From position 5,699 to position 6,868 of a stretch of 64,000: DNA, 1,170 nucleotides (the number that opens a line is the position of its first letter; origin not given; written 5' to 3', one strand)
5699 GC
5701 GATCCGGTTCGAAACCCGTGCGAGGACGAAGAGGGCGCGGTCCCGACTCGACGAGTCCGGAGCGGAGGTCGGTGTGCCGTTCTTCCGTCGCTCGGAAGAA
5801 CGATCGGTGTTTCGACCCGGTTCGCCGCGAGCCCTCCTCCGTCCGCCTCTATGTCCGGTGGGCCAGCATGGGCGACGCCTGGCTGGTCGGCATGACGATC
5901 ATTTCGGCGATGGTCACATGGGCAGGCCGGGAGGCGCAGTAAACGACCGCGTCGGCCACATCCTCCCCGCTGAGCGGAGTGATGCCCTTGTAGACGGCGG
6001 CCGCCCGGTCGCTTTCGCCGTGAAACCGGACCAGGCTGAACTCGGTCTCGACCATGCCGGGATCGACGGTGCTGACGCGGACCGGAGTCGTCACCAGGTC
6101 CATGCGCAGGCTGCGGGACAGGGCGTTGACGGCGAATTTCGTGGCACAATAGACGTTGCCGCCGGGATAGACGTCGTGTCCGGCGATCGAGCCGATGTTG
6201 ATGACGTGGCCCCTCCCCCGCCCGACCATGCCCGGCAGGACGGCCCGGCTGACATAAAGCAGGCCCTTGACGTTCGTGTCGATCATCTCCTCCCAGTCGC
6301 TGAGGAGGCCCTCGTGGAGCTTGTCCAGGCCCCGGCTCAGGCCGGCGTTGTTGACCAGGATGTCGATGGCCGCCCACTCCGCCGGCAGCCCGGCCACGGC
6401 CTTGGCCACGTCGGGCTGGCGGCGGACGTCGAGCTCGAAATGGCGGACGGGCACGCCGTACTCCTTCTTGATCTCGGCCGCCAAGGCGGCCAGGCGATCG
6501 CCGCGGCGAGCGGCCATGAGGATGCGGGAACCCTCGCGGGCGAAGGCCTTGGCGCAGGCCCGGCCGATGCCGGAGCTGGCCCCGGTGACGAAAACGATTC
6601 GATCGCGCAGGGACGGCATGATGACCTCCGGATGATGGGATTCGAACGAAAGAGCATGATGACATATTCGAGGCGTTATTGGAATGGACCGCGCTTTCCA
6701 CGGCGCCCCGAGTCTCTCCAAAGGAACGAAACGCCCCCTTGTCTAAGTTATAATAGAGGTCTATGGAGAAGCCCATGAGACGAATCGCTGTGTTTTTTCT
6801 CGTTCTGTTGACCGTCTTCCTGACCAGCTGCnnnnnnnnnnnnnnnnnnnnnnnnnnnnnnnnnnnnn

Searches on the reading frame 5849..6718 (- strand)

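Call 47: search_protein_families(library=pfam, proteins=[window:5849-6718:-], max_evalue=0.00001)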
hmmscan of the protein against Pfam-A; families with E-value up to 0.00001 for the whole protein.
window:5849-6718:- (289 aa): 3 families
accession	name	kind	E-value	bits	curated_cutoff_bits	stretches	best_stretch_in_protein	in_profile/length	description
PF00106.31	adh_short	-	4.5e-56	189.9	26.6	1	41-227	2-186/195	short chain dehydrogenase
PF13561.12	adh_short_C2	-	9.2e-43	146.9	27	1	46-275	1-230/236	Enoyl-(Acyl carrier protein) reductase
PF08659.16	KR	-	2e-11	44.6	22.6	1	42-205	3-164/180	KR domain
